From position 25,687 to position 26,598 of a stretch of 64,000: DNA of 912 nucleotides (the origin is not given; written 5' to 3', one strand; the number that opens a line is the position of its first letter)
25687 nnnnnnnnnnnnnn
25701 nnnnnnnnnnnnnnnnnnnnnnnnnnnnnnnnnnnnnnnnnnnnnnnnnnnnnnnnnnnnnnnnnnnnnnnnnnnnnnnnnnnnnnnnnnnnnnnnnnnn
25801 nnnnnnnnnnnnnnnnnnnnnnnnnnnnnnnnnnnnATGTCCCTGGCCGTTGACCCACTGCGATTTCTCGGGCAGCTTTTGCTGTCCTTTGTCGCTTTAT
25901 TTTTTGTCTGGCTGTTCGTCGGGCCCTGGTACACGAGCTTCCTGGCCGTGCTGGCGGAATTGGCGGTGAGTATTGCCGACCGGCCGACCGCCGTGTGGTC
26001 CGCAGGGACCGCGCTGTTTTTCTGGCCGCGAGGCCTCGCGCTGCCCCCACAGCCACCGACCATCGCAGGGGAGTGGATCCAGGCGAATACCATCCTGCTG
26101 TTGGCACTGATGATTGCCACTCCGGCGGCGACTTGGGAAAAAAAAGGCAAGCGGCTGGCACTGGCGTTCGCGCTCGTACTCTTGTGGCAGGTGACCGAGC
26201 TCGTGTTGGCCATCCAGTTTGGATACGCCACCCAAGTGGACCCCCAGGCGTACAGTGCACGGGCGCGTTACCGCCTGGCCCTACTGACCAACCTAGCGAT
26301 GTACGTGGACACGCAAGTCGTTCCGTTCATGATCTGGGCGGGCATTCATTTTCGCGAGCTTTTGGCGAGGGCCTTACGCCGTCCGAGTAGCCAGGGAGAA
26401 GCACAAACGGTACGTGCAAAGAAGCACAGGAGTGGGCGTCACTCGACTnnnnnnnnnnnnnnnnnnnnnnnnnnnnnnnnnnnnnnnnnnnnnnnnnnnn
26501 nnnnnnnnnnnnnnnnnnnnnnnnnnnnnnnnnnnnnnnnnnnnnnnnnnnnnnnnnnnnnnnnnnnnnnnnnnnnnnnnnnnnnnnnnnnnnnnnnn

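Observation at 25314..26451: Minimal exosortase with a translationally coupled polytopic partner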

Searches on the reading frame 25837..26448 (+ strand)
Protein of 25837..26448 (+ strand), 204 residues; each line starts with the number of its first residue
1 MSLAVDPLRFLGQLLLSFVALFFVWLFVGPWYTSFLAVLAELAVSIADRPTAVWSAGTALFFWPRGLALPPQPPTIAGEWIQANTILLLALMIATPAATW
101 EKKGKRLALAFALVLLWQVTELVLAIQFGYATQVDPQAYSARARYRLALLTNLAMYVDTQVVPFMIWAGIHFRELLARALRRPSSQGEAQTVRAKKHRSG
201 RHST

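Call 3: search_protein_families(library=ncbifam, proteins=[window:25837-26448:+], max_evalue=1)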
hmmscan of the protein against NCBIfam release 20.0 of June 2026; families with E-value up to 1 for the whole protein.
window:25837-26448:+ (204 aa): 2 families
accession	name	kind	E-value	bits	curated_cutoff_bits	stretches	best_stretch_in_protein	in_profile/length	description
NF041730.1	XrtH_assoc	equivalog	1e-05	25.4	35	2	87-172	94-182/184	exosortase H-associated membrane protein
NF038351.1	cyt_ox_assem_30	subfamily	0.022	14.6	27.5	1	12-28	8-24/30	cytochrome oxidase small assembly protein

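Call 4: search_protein_families(library=pfam, proteins=[window:25837-26448:+], max_evalue=1)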
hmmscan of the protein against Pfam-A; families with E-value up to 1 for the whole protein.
window:25837-26448:+ (204 aa): 1 family
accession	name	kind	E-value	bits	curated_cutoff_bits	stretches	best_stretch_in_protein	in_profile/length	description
PF02936.19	COX4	-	0.2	12.1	26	1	52-89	79-116/138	Cytochrome c oxidase subunit IV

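Call 23: search_protein_families(library=ncbifam, alignment_id=A3, max_evalue=0.01)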
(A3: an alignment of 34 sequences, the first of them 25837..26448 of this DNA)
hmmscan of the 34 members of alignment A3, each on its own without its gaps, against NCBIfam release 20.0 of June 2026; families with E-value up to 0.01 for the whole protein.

A. member 1, window:25837-26448:+ (204 aa): 1 family
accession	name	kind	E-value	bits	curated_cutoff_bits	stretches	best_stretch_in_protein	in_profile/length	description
NF041730.1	XrtH_assoc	equivalog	1e-05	25.4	35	1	87-172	94-182/184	exosortase H-associated membrane protein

B. families by the number of members that match (of 34 scanned): 1 family
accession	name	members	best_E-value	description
NF041730.1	XrtH_assoc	15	2.3e-07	exosortase H-associated membrane protein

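Call 39: search_solved_structures(query=A3, max_evalue=1)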
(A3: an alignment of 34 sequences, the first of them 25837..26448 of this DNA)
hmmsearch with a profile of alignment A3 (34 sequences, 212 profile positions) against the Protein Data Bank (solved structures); distinct sequences matched with E-value up to 1: 4.
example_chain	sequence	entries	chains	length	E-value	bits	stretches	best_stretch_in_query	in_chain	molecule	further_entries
8xml_R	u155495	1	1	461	0.18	14.4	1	100-194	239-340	Soluble cytochrome b562,C-C chemokine receptor type 8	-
8kfx_R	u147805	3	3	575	0.27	13.8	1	100-194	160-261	C-C chemokine receptor type 8,Fusion protein | C-C chemokine receptor type 8,LgBiT fusion protein,Recombinant Human Rhinovirus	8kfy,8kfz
8tlm_C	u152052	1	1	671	0.34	13.5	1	100-194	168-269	C-C chemokine receptor type 8, Green fluorescent protein fusion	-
8u1u_A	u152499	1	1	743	0.41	13.3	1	100-194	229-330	C-C motif chemokine 1,C-C chemokine receptor type 8,EGFP fusion protein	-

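Call 40: find_homologous_proteins(query=A3, max_evalue=0.001)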
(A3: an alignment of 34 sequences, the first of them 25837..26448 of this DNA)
Query A3 (34 sequences) (204 aa, profile of the alignment): 253 proteins with E <= 0.001 among 8000 candidates; the best 120 are listed.
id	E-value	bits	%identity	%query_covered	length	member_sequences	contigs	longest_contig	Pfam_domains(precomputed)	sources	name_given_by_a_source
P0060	2.7e-79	284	38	87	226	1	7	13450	-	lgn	-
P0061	3.2e-79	283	37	85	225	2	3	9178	-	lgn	-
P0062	8.3e-79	282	37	93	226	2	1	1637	-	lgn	-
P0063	8.4e-74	266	51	87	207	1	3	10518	-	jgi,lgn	jgi:hypothetical protein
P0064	1.1e-68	249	66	100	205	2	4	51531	-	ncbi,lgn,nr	ncbi:hypothetical protein HRbin30_00408 [bacterium HR30]|nr:hypothetical protein HRbin30_00408 [bact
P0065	2.2e-68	248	68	93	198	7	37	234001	PF28117.1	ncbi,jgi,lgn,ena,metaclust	jgi:hypothetical protein|metaclust:\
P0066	2.0e-67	245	46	96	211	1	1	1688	-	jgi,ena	-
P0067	2.4e-67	245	100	100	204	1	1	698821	-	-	-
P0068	4.3e-67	244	70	88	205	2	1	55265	-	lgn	-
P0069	1.4e-66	242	63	96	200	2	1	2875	-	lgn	-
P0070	1.6e-66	242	63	97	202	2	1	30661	PF28117.1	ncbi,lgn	-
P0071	5.5e-66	240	62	97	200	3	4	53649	-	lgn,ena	-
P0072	1.7e-65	238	66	100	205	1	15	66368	PF28117.1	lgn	-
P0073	4.2e-65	237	65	99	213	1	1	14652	-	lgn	-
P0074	4.7e-65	237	67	87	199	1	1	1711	-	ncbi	-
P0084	7.9e-42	161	22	83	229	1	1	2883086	-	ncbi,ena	-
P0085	9.0e-42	161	24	90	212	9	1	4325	PF28117.1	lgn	-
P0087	2.3e-41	160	25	83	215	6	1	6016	PF28117.1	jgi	jgi:hypothetical protein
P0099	6.7e-40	155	29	88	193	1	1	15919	PF28117.1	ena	-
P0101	8.2e-40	155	24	94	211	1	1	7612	PF28117.1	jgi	jgi:hypothetical protein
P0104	1.2e-39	154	24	83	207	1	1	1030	PF28117.1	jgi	jgi:hypothetical protein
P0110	3.5e-39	152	26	82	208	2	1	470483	PF28117.1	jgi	jgi:hypothetical protein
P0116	5.4e-39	152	22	82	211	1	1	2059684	-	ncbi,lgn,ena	-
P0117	6.7e-39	152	23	83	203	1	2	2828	PF28117.1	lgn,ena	-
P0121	1.5e-38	150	23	86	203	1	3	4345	PF28117.1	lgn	-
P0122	1.6e-38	150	25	82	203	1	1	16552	PF28117.1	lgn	-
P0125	2.7e-38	150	23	88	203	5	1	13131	PF28117.1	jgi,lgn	jgi:hypothetical protein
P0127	3.0e-38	149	28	45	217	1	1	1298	PF28117.1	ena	-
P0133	3.7e-38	149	24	82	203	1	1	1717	PF28117.1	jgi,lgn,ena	-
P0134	4.2e-38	149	24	72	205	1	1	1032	PF28117.1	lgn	-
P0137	4.6e-38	149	27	78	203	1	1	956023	-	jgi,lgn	jgi:hypothetical protein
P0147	1.0e-37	148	24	82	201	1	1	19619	PF28117.1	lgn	-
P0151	2.0e-37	147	26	42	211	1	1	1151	PF28117.1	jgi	jgi:hypothetical protein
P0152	2.0e-37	147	29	62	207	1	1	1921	PF28117.1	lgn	-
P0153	2.1e-37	147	25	54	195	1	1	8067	PF28117.1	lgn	-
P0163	7.2e-37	145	24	79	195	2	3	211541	PF28117.1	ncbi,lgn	-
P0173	2.8e-36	143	24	82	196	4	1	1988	PF28117.1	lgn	-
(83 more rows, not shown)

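Call 41: search_protein_families(library=pfam, proteins=[P0065, P0085], max_evalue=0.001)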
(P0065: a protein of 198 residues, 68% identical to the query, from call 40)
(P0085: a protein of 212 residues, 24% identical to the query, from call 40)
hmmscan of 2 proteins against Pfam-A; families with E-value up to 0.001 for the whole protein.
P0065 (198 aa): 0 families

P0085 (212 aa): 0 families

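Call 42: find_encoding_contigs(protein=P0084, flank=10000, max_places=1)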
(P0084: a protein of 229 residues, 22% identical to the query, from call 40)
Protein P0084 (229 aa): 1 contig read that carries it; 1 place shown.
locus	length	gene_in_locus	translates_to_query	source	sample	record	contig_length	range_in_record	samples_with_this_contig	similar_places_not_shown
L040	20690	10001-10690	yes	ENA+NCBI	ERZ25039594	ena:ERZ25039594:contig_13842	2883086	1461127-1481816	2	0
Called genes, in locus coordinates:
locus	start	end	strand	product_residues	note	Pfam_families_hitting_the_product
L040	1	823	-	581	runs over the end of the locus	PF22612:GH113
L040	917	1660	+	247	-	PF00535:Glycos_transf_2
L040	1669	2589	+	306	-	PF01370:Epimerase, PF04321:RmlD_sub_bind, PF13460:NAD_binding_10, PF02719:Polysacc_synt_2 (weak), PF01073:3Beta_HSD, PF07993:NAD_binding_4 (faint)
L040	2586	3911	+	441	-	PF07690:MFS_1, PF12832:MFS_1_like (faint), PF07690:MFS_1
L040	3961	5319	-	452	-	PF07969:Amidohydro_3, PF01979:Amidohydro_1, PF12890:DHOase, PF07969:Amidohydro_3 (weak)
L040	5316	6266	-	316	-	PF02729:OTCace_N, PF00185:OTCace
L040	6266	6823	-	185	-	PF00156:Pribosyltran, PF14681:UPRTase (weak)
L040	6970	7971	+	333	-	PF00288:GHMP_kinases_N, PF08544:GHMP_kinases_C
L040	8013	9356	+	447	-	PF14821:Thr_synth_N, PF00291:PALP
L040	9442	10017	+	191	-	PF09721:Exosortase_EpsH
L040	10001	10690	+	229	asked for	-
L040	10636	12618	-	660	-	PF27383:SF2091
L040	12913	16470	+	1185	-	PF02463:SMC_N, PF13175:AAA_15 (weak), PF13304:AAA_21 (faint), PF13476:AAA_23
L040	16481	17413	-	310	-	PF00892:EamA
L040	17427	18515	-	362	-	PF01699:Na_Ca_ex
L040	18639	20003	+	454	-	PF13638:PIN_4, PF02562:PhoH, PF13604:AAA_30 (faint)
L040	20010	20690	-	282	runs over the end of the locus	PF18306:LDcluster4, PF03641:Lysine_decarbox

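Call 43: find_encoding_contigs(protein=P0116, flank=10000, max_places=1)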
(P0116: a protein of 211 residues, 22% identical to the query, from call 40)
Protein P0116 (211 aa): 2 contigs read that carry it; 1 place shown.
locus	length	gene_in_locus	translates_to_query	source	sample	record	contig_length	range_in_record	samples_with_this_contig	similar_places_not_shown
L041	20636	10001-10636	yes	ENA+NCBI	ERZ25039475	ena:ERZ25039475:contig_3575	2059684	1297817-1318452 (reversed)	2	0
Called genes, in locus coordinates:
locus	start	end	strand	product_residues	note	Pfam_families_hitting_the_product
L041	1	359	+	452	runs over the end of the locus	PF00501:AMP-binding, PF13193:AMP-binding_C, PF00550:PP-binding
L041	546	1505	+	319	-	PF00248:Aldo_ket_red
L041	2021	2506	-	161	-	-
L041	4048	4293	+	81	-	PF00248:Aldo_ket_red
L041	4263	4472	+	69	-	-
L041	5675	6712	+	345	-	PF14659:Phage_int_SAM_3 (weak), PF22022:Phage_int_M (weak)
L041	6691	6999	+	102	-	PF13384:HTH_23 (weak), PF13518:HTH_28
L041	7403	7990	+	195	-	PF00665:rve, PF13683:rve_3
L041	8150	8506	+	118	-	-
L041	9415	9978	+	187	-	PF09721:Exosortase_EpsH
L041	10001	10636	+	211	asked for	-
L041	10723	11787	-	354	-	PF02668:TauD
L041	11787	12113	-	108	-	PF00155:Aminotran_1_2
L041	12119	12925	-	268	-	PF00155:Aminotran_1_2, PF01053:Cys_Met_Meta_PP (weak), PF00266:Aminotran_5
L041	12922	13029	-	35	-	-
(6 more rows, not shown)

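Call 44: find_encoding_contigs(protein=P0137, flank=10000, max_places=1)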
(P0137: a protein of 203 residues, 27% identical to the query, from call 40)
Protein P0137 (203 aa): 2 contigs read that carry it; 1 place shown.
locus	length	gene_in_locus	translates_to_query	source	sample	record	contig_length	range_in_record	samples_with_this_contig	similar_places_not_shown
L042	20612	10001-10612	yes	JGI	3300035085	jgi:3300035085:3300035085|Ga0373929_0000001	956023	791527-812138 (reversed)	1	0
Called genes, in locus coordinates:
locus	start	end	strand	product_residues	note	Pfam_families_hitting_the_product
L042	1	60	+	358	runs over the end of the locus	PF09924:LPG_synthase_C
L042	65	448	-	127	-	-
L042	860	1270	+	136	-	-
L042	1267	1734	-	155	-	-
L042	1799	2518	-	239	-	PF00702:Hydrolase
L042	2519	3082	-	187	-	PF03079:ARD, PF00190:Cupin_1 (weak), PF07883:Cupin_2 (weak)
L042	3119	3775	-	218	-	PF00596:Aldolase_II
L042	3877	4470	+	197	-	PF07617:DUF1579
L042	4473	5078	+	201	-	PF05685:Uma2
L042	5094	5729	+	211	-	PF07617:DUF1579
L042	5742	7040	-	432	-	PF07969:Amidohydro_3, PF12890:DHOase, PF01979:Amidohydro_1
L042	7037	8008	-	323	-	PF02729:OTCace_N, PF00185:OTCace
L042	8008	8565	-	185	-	PF00156:Pribosyltran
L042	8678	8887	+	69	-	-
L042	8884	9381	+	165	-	PF11848:DUF3368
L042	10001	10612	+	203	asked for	-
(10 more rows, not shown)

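Call 45: find_encoding_contigs(protein=P0110, flank=10000, max_places=1)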
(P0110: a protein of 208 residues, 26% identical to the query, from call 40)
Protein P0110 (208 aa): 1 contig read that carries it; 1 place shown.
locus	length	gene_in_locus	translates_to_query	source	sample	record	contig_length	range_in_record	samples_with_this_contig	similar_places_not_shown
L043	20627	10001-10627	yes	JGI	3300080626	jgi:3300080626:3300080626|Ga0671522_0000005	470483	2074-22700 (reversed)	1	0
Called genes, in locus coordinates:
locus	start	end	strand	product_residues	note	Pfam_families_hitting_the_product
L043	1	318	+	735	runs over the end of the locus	PF00884:Sulfatase, PF01663:Phosphodiest (faint), PF16347:SGSH_C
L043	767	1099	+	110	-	PF03551:PadR, PF13601:HTH_34 (weak)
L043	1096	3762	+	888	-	PF12704:MacB_PCD, PF02687:FtsX, PF12704:MacB_PCD, PF02687:FtsX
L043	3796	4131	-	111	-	PF02482:Ribosomal_S30AE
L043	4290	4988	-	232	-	-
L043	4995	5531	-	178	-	-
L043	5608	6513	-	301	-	PF01545:Cation_efflux, PF16916:ZT_dimer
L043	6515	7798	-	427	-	PF01979:Amidohydro_1, PF07969:Amidohydro_3 (weak), PF12890:DHOase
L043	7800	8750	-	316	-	PF02729:OTCace_N, PF00185:OTCace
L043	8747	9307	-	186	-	PF00156:Pribosyltran, PF14681:UPRTase (weak)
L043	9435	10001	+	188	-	PF09721:Exosortase_EpsH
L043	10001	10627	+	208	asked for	PF28117:XrtH_assoc (weak)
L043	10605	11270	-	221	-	-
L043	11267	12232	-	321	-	PF11583:AurF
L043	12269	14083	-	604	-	PF13231:PMT_2, PF02366:PMT (weak), PF27383:SF2091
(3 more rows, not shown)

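Call 52: predict_structure(alignment_id=A5)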
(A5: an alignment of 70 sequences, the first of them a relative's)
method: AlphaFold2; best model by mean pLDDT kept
length: 204 residues; sequences in the alignment: 70
mean_pLDDT: 91.8   pTM: 0.82
mean pLDDT of the five models: 91.8, 90.9, 90.4, 90.1, 89.7
residues with pLDDT >= 90: 165; 70-90: 19; 50-70: 19; < 50: 1
segments of 3 or more residues with pLDDT < 50: none
pLDDT, mean of each block of 10 residues (from residue 1): 77 98 97 98 97 98 97 96 96 96 97 98 97 97 97 92 96 87 67 70 61
secondary structure, 60 per line:
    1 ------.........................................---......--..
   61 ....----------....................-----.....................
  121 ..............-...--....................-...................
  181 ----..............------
elements in order: H7-47 E51-56 E59-64 E75-77 H78-94 H100-134 H141-160 H162-180 H185-198

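Call 56: fold_search(model_id=the predicted structure, library=pdb)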
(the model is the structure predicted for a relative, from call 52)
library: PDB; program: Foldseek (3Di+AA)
matches with E <= 10: 89; with E <= 0.001: 0
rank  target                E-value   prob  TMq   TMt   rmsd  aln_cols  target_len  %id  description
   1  7kp4_A                6.3e-01  0.33  0.25  0.28  17.5       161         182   12  Crystal structure of human claudin-4 in complex with Clostridium perfringens enterotoxin C-terminal domain (released 2020-12-09)
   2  7bmh_A                7.8e-01  0.10  0.20  0.17  17.4       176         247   11  Crystal structure of a light-driven proton pump LR (Mac) from Leptosphaeria maculans (released 2021-07-07)
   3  5kk2_E                1.1e+00  0.04  0.14  0.15  17.7       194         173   10  Architecture of fully occupied GluA2 AMPA receptor - TARP complex elucidated by single particle cryo-electron microsco (released 2016-07-06)
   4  8fl4_SR               2.0e+00  0.14  0.21  0.10   8.5       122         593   12  Human nuclear pre-60S ribosomal subunit (State I3) (released 2023-07-12)
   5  2q13                  2.1e+00  0.09  0.23  0.14  31.1       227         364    8  Crystal structure of BAR-PH domain of APPL1 (released 2007-08-14)
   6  8tzq_R                3.4e+00  0.04  0.15  0.12  20.2       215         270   10  CryoEM structure of D2 dopamine receptor in complex with GoA KE Mutant, scFv16, and dopamine (released 2024-08-21)
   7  7xdi_A                3.6e+00  0.30  0.25  0.56   3.5        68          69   16  Tail structure of bacteriophage SSV19 (released 2022-08-10)
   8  6kfm_A                3.6e+00  0.12  0.19  0.10   9.2       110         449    8  Amino-transferase (AMT) Domain of Hybrid Polyketide/Non-Ribosomal Peptide Synthetase (released 2019-09-25)
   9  9m0r_R                3.6e+00  0.04  0.17  0.13  13.4       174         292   11  Structure of neuropeptide FF receptor 1 complex with NPVF (released 2025-07-23)
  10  8tee_B                3.8e+00  0.08  0.22  0.13  14.1       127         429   12  Crystal structure of Kindlin2 in complex with K794Q mutated beta1 integrin (released 2024-07-03)
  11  2z0o                  4.0e+00  0.06  0.22  0.14  30.1       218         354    7  Crystal structure of APPL1-BAR-PH domain (released 2008-05-13)
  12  8qyd_F                4.0e+00  0.03  0.16  0.14  16.9       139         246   13  Zorya anti-bacteriophage defense system ZorAB (released 2024-11-06)
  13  1ylm_A                4.2e+00  0.10  0.19  0.25  11.7       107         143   12  Structure of Cytosolic Protein of Unknown Function YutE from Bacillus subtilis (released 2005-03-01)
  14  6b1t_N                4.2e+00  0.05  0.18  0.14  13.2       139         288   14  Improved cryoEM structure of human adenovirus type 5 with atomic details of minor proteins VI and VII (released 2017-09-27)
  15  9mzh_A                4.2e+00  0.04  0.17  0.04  19.7       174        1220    7  Cryo-EM structure of the Nipah virus polymerase containing the connecting domain (released 2025-07-30)
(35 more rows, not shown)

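Call 72: search_protein_representatives(alignment_id=A5)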
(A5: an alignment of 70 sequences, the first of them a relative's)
Query: 70 sequences, 199 profile positions. Proteins with E-value up to 0.001 (for the whole library): 460; up to 1e-10: 211; up to 1e-30: 34. The best 150 are listed.
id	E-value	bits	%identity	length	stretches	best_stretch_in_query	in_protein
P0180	1.2e-76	273.0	-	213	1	5-193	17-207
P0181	2.2e-63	229.7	-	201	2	5-153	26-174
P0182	2.1e-62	226.5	-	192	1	8-186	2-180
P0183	7.9e-62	224.6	-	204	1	6-190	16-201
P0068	1.5e-60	220.4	-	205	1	4-191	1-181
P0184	1.3e-55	204.4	-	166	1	24-187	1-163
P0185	9.9e-53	194.9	-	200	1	6-187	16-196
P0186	1.4e-44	168.3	-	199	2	6-92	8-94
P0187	1.6e-44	168.1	-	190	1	10-184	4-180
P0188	2.1e-44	167.7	-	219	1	12-181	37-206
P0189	3.0e-44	167.2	-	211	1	9-181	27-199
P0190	4.8e-44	166.6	-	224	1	4-194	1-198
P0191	6.4e-43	162.9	-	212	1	5-192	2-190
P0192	2.5e-42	161.0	-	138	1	4-124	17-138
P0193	1.4e-40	155.3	-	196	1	4-186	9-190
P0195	8.3e-39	149.5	-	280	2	52-191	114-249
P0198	6.1e-38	146.6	-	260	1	4-115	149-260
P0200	9.9e-38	146.0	-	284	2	75-191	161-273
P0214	1.8e-30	122.3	-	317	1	100-186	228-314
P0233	6.6e-26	107.4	-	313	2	127-190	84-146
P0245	8.4e-24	100.5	-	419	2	12-138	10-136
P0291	5.2e-16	75.1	-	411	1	19-191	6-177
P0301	2.1e-15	73.1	-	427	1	12-185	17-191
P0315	3.4e-14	69.1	-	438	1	12-180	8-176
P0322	9.9e-14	67.6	-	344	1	14-173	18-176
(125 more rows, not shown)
